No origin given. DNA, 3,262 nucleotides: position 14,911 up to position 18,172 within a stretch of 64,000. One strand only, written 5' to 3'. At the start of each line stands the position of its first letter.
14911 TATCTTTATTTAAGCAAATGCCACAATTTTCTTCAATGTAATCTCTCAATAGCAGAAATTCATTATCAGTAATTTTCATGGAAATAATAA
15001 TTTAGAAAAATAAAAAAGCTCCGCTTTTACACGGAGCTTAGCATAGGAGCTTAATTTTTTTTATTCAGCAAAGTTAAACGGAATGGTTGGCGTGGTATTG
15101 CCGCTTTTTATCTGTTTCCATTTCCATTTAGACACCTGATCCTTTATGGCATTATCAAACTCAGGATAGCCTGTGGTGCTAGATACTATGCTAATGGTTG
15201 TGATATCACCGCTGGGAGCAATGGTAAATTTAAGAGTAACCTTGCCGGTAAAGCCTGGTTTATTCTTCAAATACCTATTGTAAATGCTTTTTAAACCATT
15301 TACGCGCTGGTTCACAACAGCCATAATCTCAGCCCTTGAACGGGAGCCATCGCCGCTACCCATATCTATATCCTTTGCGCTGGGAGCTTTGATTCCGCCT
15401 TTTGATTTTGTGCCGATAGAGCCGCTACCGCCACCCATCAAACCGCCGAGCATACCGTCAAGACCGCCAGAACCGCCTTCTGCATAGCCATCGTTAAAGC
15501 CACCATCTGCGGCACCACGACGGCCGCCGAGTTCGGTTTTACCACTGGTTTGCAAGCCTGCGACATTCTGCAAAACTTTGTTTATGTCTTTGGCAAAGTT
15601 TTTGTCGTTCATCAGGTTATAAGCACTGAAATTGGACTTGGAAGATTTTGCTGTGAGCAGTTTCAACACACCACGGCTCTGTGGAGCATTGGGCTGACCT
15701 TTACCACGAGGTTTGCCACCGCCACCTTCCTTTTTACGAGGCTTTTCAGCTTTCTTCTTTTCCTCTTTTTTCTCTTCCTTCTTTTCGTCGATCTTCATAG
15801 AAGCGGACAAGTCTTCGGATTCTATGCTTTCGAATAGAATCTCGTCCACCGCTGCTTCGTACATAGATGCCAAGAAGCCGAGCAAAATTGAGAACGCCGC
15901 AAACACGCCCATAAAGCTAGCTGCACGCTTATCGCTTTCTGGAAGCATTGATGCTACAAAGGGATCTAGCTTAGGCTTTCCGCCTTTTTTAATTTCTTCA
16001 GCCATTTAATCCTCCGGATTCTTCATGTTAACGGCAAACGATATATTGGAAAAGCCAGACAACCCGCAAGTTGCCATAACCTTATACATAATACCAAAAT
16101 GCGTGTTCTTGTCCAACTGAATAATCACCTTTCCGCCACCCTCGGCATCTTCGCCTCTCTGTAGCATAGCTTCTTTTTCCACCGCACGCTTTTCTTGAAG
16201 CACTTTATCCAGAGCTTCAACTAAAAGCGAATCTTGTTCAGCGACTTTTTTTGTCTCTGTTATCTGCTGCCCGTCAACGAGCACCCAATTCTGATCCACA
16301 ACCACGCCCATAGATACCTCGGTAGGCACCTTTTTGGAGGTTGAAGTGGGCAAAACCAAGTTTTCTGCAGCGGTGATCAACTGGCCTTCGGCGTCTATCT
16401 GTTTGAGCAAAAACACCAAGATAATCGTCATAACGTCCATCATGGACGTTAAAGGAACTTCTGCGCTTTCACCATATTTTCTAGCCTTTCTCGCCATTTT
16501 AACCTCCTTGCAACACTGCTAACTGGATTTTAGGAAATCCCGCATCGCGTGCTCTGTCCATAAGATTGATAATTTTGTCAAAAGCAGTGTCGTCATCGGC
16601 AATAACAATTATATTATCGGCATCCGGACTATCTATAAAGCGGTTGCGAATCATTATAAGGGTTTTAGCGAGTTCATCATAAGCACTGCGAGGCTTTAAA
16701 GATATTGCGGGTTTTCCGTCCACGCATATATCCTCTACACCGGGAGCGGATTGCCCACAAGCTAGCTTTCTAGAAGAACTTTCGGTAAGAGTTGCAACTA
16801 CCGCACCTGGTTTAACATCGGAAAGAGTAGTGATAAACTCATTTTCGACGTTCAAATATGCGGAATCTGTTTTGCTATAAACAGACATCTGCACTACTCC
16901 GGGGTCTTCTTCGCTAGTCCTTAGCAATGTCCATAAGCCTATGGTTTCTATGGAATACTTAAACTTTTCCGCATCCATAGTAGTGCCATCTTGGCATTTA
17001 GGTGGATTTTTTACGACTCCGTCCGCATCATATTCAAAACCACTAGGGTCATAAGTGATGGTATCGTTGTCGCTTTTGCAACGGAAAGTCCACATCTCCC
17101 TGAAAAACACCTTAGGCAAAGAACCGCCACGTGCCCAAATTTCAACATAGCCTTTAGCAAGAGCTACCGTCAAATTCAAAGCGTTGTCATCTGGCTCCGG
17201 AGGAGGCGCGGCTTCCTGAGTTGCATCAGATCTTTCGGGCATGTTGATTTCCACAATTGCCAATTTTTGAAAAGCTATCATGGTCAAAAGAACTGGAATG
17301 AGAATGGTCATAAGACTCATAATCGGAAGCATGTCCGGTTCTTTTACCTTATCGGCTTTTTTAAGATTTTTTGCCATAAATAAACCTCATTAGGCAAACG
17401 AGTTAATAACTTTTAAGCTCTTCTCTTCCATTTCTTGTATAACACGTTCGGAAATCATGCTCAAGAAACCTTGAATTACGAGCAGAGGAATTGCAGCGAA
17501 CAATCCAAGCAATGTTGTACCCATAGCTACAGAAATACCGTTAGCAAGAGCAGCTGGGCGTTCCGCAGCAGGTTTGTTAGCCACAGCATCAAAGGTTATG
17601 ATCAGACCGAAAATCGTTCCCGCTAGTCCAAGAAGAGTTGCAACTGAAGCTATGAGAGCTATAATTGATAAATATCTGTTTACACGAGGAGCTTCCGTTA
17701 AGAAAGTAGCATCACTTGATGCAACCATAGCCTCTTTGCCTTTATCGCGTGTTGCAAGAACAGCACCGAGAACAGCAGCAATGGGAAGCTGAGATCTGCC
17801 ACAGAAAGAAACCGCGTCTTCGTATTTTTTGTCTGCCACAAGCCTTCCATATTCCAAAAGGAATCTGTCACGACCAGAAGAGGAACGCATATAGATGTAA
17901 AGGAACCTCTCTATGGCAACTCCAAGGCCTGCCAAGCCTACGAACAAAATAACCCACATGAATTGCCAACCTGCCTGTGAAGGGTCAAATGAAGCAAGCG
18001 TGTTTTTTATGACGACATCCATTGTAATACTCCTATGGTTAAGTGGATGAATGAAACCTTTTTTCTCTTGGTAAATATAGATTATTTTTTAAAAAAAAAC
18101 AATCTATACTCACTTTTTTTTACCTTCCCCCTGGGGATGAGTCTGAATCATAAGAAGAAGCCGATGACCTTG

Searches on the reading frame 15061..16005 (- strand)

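Call 87: search_protein_families(library=pfam, proteins=[window:15061-16005:-], max_evalue=0.001)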
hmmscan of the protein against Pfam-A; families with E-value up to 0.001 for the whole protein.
window:15061-16005:- (314 aa): 1 family
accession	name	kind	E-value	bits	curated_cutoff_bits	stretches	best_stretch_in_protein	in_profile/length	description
PF03544.19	TonB_C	-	6.8e-08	33.3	24.6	1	251-312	13-77/79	Gram-negative bacterial TonB protein C-terminal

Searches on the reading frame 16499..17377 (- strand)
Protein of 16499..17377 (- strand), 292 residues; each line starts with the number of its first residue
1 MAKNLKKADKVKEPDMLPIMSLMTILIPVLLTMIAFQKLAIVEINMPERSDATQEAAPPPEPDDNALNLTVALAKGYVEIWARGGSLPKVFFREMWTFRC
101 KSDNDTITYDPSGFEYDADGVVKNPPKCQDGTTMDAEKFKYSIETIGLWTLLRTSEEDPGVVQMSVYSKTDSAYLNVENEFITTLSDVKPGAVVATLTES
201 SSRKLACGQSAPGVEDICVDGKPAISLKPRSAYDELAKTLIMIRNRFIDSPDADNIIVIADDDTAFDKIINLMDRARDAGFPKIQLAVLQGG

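Call 87: search_protein_families(library=pfam, proteins=[window:16499-17377:-], max_evalue=0.001)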
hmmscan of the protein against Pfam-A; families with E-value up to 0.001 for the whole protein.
window:16499-17377:- (292 aa): 1 family
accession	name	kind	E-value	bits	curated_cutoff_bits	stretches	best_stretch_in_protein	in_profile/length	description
PF02472.21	ExbD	-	8.7e-10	39.2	25.4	1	249-288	86-125/128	Biopolymer transport protein ExbD/TolR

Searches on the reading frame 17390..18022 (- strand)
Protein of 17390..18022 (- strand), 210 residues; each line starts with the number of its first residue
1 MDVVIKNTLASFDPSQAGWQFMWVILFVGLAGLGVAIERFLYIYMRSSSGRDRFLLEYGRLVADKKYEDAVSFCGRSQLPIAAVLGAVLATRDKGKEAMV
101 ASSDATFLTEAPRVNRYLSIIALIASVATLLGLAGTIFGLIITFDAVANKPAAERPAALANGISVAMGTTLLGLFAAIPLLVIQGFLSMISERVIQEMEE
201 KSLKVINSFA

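Call 87: search_protein_families(library=pfam, proteins=[window:17390-18022:-], max_evalue=0.001)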
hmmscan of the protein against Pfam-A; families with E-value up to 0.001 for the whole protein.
window:17390-18022:- (210 aa): 1 family
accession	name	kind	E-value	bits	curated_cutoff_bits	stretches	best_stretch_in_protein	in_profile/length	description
PF01618.21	MotA_ExbB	-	2.4e-22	79.4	22.9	1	91-200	19-127/127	MotA/TolQ/ExbB proton channel family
